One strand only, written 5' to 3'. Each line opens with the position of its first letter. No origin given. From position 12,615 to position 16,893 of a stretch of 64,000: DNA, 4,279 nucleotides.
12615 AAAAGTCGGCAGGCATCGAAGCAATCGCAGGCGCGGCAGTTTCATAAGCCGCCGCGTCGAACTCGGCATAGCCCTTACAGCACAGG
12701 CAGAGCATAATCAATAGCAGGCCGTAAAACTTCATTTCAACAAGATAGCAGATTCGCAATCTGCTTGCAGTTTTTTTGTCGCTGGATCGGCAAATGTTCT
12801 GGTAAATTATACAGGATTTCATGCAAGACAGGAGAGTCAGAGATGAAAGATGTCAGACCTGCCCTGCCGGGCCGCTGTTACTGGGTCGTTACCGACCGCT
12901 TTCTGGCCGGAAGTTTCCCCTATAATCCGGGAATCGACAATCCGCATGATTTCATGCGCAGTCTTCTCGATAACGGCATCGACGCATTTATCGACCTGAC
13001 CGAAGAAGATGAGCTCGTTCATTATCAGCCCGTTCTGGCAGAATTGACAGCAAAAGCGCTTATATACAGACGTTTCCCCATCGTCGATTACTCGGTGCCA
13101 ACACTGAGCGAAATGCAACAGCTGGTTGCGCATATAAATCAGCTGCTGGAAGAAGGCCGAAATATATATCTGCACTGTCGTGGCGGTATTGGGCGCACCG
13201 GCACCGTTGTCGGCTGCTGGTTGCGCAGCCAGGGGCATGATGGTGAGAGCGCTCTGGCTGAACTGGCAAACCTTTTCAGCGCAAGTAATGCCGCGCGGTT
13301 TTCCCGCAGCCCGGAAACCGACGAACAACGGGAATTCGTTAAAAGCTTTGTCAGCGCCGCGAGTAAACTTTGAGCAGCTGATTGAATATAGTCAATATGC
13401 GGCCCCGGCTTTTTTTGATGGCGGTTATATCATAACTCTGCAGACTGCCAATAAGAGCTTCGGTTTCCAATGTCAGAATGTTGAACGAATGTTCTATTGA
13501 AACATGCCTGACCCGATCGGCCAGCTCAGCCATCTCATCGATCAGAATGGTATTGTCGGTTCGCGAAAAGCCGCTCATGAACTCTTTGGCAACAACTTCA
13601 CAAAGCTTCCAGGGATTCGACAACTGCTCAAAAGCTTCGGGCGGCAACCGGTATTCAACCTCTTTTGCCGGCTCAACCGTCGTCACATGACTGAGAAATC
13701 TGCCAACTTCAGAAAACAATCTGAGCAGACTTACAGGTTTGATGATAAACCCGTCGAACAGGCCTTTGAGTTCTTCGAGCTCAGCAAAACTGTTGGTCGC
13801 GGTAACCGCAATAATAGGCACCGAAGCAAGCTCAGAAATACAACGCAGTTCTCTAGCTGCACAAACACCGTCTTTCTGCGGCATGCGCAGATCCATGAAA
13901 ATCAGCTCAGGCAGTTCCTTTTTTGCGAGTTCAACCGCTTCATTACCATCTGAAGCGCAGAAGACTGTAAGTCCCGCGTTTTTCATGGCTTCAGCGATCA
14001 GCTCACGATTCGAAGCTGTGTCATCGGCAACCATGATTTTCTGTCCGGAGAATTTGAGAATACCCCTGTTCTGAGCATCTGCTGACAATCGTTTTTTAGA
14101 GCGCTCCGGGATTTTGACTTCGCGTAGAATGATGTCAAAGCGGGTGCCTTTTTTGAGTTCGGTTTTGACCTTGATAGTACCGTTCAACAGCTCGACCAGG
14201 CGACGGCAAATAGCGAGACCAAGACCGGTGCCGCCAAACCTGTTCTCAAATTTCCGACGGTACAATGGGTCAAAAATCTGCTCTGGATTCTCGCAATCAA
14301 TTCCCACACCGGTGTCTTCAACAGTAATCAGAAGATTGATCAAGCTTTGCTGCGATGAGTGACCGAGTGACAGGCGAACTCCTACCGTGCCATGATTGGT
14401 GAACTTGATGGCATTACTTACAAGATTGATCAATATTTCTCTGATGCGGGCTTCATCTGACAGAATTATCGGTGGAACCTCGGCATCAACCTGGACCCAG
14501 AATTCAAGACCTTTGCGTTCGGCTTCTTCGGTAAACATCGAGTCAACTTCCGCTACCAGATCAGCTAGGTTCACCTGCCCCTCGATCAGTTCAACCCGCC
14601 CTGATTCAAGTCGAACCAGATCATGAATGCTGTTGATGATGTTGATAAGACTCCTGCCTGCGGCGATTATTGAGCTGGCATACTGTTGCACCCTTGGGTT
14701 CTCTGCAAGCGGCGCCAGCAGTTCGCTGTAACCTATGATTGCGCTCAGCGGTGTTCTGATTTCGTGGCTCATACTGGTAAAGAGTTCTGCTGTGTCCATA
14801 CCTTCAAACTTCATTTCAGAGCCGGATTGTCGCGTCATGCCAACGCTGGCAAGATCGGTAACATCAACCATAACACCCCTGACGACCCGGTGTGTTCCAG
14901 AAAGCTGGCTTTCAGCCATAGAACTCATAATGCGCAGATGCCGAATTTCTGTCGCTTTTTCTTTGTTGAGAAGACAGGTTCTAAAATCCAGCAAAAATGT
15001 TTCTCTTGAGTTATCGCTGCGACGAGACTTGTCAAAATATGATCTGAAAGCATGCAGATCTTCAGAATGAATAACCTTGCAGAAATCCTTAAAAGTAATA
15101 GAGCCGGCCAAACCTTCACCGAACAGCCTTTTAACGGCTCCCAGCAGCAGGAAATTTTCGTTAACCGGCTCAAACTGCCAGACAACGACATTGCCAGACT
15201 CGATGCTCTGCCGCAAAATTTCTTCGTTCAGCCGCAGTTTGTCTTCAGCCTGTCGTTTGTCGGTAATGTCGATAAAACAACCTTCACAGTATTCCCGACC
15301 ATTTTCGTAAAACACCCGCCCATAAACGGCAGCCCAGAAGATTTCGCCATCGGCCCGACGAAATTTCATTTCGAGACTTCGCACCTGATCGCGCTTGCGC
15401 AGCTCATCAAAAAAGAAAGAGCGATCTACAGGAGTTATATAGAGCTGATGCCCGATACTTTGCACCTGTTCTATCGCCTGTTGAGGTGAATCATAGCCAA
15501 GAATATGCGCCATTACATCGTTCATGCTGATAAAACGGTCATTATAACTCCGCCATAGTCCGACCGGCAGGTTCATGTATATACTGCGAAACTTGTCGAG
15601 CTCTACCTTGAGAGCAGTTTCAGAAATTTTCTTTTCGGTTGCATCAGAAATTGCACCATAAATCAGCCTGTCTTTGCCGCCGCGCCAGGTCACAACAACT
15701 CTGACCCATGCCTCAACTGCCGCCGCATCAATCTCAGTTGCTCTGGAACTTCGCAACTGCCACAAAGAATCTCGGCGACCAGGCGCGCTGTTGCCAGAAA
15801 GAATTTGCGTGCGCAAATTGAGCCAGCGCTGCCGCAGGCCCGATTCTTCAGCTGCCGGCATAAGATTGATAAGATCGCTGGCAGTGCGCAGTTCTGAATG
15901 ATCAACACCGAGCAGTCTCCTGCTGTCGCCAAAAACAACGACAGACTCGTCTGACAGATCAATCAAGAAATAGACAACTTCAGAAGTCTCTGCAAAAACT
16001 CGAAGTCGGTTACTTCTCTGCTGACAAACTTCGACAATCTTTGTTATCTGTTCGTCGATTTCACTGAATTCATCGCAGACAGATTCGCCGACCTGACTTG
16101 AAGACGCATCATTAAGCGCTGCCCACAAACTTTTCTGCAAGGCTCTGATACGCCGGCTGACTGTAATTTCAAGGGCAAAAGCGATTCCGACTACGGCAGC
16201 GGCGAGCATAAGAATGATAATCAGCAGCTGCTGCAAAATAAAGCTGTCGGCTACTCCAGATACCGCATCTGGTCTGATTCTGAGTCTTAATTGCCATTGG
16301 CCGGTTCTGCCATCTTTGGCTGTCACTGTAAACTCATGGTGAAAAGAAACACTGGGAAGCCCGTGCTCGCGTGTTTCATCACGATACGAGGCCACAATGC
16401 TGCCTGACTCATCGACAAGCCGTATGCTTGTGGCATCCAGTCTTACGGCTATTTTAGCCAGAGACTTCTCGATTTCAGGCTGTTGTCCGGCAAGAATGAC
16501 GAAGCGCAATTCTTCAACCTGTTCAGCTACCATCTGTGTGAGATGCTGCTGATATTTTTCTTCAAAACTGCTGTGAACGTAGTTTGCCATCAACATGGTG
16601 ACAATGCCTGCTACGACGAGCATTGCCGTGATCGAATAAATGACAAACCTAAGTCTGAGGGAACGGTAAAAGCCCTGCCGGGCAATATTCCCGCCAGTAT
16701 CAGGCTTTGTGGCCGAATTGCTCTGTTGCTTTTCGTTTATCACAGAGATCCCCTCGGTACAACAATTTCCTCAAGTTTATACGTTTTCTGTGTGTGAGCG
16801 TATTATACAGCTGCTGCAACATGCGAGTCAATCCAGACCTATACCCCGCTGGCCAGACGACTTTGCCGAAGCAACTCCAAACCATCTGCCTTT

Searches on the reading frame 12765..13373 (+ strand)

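Call 45: search_protein_families(library=pfam, proteins=[window:12765-13373:+], max_evalue=0.00001)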
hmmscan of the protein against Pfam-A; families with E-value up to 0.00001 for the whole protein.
window:12765-13373:+ (202 aa): 5 families
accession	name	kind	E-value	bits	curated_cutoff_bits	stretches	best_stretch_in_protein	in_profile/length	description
PF22785.1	Tc-R-P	-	1.1e-19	71.4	27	1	61-156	13-104/106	Polymorphic toxin system, DSP-PTPase phosphatase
PF22784.1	PTP-SAK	-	2.6e-17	63.7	27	1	38-182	4-138/153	Swiss Army Knife protein, DSP-PTPase phosphatase domain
PF22741.1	PTP-NADK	-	6.7e-14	52.1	27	1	67-163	44-141/163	DSP-PTPase phosphatase fused to NAD+ Kinase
PF00782.25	DSPc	-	2.5e-09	37.5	33.5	1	68-153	15-95/133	Dual specificity phosphatase, catalytic domain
PF14566.11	PTPlike_phytase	-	5.1e-06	27.1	27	0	96-148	99-150/158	Inositol hexakisphosphate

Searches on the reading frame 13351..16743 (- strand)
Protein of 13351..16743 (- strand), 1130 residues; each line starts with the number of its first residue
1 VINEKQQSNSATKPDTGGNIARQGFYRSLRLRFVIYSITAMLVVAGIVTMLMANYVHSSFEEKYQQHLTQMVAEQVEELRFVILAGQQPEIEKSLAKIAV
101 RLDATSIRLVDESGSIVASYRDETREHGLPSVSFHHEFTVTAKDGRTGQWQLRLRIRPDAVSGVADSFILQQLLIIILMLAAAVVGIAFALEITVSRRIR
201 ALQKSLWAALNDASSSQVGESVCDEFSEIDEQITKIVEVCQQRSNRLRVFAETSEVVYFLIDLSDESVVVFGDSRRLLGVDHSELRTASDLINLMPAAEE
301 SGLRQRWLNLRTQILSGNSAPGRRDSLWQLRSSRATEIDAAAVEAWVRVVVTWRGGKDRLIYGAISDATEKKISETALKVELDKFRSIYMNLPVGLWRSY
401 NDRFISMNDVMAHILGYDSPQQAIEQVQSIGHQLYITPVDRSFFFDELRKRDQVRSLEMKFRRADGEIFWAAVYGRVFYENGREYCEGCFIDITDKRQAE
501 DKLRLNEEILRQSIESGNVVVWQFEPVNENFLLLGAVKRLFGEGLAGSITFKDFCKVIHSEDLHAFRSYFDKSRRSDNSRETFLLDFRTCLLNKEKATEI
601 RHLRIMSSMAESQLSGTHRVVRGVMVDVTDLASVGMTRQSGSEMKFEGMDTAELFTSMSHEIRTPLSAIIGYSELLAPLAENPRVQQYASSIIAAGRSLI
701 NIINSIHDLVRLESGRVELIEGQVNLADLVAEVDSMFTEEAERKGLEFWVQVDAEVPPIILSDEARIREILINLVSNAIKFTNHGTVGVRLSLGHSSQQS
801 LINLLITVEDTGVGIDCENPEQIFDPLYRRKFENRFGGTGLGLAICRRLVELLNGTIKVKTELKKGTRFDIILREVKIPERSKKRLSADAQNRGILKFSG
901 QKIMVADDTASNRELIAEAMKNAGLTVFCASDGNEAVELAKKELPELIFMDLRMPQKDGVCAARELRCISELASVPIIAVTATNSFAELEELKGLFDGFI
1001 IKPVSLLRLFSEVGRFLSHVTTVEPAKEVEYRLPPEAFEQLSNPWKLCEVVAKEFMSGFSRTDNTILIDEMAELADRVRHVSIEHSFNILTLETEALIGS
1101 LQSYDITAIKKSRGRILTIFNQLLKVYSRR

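Call 24: search_protein_families(library=pfam, proteins=[window:13351-16743:-], max_evalue=0.001)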
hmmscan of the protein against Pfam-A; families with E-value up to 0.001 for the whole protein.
window:13351-16743:- (1130 aa): 7 families
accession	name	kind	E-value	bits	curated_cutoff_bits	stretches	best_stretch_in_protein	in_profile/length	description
PF02518.31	HATPase_c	-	2.2e-26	92.9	26.4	1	763-874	2-108/111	Histidine kinase-, DNA gyrase B-, and HSP90-like ATPase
PF00072.30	Response_reg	-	1.7e-17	64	30.2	1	903-1011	1-108/111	Response regulator receiver domain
PF00512.31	HisKA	-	3e-16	59.7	26.9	1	653-715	4-66/66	His Kinase A (phospho-acceptor) domain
PF08447.18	PAS_3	-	2.6e-08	34.4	25.6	1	405-486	2-84/89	PAS fold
PF13426.13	PAS_9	-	9.2e-08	32.7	27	1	402-495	11-103/103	PAS domain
PF23198.2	PDE8A_N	-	7.9e-05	23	29.6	1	911-990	21-101/147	PDE8A-like, N-terminal domain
PF13188.13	PAS_8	-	0.00062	20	21.8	0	384-425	2-44/65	PAS domain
